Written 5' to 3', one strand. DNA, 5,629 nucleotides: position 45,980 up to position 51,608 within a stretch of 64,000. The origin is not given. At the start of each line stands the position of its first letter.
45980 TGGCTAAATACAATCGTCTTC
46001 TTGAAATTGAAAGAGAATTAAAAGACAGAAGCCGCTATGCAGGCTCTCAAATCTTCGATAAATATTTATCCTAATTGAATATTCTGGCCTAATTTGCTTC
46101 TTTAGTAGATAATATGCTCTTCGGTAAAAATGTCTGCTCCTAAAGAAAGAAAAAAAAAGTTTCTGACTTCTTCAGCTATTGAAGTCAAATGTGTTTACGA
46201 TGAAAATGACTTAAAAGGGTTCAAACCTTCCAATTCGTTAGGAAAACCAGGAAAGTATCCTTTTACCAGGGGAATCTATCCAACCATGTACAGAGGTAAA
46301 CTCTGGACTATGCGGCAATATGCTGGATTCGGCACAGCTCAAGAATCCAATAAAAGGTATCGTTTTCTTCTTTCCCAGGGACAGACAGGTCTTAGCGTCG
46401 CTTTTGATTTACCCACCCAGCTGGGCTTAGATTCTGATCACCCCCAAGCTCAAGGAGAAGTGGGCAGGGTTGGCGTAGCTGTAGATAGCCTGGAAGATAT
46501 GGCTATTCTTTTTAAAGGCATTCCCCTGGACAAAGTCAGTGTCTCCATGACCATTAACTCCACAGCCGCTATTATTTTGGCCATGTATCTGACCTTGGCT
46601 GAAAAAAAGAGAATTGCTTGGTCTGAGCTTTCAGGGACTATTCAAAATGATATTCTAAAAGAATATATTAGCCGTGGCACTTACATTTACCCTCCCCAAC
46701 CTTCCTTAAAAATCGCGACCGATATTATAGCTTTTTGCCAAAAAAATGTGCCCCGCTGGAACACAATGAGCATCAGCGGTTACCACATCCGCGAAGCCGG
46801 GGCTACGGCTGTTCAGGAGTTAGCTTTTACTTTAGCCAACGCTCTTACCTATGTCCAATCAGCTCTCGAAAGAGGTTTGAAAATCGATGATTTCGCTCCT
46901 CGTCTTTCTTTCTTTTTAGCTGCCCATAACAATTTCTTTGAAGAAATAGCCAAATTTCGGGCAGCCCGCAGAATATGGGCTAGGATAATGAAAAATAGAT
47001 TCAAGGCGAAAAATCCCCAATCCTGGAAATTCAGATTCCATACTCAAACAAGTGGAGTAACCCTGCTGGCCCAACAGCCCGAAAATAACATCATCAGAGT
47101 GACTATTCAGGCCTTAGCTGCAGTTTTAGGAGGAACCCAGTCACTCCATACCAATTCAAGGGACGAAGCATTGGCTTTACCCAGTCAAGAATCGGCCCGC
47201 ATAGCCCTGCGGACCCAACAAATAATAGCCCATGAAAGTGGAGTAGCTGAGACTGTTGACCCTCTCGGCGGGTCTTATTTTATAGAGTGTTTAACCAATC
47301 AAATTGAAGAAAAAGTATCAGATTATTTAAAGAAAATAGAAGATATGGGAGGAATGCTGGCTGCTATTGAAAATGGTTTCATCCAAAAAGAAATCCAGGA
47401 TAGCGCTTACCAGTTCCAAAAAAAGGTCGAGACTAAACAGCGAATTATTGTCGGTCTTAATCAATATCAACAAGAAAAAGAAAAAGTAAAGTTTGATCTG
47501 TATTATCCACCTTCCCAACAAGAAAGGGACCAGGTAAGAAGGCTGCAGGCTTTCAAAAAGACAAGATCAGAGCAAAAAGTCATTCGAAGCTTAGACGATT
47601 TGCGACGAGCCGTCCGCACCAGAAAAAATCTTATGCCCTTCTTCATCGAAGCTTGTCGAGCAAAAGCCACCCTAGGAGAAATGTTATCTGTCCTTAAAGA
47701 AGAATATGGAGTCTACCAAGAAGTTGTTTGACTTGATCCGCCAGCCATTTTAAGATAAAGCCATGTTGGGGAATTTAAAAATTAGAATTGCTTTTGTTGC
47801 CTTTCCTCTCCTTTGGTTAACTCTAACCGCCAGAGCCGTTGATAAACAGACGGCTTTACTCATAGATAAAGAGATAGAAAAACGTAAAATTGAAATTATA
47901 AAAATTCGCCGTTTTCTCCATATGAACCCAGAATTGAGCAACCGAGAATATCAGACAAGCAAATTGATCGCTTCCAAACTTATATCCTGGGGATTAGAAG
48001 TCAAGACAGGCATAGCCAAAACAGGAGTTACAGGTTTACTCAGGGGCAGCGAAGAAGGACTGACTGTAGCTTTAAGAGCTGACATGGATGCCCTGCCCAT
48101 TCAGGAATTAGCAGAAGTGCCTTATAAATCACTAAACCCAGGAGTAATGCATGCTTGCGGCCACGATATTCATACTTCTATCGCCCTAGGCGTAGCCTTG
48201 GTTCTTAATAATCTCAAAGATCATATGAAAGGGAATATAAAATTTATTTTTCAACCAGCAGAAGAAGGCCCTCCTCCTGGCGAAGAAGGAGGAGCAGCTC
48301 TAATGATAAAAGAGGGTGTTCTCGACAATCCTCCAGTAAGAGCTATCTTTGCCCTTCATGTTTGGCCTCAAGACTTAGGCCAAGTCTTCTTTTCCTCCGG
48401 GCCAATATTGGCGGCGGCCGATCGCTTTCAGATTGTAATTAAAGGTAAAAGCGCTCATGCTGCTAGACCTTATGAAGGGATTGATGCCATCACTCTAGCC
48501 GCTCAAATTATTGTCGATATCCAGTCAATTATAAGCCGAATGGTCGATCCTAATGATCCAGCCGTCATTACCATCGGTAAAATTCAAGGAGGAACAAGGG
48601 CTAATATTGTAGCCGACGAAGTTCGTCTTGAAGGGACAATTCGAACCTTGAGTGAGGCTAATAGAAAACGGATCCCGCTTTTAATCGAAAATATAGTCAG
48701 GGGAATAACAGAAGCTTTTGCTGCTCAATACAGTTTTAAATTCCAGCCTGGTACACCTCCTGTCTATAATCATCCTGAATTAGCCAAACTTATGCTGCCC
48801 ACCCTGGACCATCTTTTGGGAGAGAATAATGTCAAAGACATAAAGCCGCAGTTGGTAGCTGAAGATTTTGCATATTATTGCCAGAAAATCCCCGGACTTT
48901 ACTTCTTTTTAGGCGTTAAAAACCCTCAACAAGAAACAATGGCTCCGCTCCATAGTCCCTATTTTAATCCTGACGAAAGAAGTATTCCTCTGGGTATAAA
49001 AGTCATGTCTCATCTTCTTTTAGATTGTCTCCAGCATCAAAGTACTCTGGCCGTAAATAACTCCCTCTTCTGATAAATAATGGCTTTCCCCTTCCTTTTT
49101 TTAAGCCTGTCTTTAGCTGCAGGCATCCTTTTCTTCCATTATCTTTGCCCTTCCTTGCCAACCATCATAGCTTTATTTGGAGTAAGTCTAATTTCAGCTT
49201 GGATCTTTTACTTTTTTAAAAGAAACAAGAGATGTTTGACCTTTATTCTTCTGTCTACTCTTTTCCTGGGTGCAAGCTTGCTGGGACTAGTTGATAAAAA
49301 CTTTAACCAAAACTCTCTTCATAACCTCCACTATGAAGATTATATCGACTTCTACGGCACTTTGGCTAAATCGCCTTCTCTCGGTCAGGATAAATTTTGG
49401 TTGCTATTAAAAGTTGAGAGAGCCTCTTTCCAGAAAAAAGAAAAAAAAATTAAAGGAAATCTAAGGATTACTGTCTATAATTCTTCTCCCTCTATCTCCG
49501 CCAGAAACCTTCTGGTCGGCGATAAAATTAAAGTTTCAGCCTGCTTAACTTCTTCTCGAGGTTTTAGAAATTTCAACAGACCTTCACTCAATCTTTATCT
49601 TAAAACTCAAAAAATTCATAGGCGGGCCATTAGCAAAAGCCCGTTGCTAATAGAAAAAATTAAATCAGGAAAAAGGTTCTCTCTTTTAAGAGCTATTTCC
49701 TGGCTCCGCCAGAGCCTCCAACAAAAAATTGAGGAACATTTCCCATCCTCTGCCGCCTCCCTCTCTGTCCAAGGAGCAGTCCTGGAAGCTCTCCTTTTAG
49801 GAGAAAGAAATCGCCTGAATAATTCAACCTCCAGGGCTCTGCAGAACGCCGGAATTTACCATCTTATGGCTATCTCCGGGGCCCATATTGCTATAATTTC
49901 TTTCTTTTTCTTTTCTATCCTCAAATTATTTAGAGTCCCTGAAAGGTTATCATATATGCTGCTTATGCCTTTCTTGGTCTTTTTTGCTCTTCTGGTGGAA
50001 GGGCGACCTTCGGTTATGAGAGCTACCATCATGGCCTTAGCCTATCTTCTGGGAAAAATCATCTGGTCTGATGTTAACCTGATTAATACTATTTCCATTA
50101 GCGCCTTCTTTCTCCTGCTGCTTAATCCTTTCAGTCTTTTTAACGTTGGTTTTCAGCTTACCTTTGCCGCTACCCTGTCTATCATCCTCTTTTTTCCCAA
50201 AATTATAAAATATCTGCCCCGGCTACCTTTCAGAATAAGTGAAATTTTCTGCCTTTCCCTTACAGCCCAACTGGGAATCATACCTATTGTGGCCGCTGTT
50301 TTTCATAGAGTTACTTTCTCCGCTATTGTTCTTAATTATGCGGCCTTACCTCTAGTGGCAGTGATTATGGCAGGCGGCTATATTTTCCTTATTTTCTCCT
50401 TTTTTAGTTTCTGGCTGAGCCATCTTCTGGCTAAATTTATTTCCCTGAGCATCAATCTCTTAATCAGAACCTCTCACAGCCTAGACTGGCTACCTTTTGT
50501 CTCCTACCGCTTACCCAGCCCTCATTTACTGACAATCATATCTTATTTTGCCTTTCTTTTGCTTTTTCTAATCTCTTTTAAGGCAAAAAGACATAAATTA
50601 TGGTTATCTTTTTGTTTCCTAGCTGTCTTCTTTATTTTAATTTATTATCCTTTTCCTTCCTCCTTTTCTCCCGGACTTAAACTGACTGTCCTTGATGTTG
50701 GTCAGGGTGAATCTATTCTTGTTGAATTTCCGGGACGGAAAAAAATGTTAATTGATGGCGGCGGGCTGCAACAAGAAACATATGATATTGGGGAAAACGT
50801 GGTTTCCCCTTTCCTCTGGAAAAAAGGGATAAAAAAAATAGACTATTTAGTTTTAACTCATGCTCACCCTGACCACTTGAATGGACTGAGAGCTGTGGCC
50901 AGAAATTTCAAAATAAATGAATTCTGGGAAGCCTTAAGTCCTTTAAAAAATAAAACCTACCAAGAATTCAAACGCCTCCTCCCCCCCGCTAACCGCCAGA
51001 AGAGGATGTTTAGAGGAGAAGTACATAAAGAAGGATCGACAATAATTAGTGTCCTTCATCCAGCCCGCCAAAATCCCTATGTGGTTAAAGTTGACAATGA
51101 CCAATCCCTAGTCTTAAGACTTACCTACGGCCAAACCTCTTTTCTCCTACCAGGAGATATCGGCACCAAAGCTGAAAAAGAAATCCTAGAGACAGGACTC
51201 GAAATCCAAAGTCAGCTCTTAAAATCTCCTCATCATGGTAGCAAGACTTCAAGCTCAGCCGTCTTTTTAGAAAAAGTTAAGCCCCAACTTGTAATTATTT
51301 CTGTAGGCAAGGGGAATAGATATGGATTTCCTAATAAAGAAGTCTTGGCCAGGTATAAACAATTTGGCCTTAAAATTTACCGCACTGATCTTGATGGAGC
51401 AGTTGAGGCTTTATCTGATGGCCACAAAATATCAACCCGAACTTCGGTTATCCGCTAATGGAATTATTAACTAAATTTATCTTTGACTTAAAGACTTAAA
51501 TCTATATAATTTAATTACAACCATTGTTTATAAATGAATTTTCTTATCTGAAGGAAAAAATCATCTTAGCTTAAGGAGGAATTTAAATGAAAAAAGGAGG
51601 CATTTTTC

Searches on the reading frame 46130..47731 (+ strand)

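Call 30: search_protein_families(library=pfam, proteins=[window:46130-47731:+], max_evalue=0.00001)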
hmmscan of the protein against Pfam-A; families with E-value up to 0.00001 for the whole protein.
window:46130-47731:+ (533 aa): 1 family
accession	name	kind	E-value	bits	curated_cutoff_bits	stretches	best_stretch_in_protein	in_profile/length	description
PF01642.28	MM_CoA_mutase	-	5.4e-230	764.7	22.1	1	13-527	2-512/512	Methylmalonyl-CoA mutase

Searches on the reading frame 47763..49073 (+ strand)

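Call 30: search_protein_families(library=pfam, proteins=[window:47763-49073:+], max_evalue=0.00001)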
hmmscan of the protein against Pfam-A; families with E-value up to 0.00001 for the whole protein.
window:47763-49073:+ (436 aa): 2 families
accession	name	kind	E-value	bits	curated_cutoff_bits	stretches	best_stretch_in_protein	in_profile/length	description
PF01546.33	Peptidase_M20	-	1e-42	146.9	24.6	1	103-420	1-205/206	Peptidase family M20/M25/M40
PF07687.19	M20_dimer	-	5.6e-14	52.4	21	1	221-313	8-100/107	Peptidase dimerisation domain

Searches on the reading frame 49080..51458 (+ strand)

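Call 30: search_protein_families(library=pfam, proteins=[window:49080-51458:+], max_evalue=0.00001)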
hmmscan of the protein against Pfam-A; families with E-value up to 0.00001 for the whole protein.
window:49080-51458:+ (792 aa): 4 families
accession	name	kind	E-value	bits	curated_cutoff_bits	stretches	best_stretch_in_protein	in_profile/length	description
PF03772.21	Competence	-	9.6e-56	189.5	23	1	238-499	1-266/270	Competence protein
PF13567.11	DUF4131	-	3.7e-18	66.2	31.6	1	26-187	5-161/165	Domain of unknown function (DUF4131)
PF00753.33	Lactamase_B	-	1.1e-16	61.8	22.7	1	539-742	2-194/196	Metallo-beta-lactamase superfamily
PF12706.13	Lactamase_B_2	-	5.8e-06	26.5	27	1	581-695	25-144/200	Beta-lactamase superfamily domain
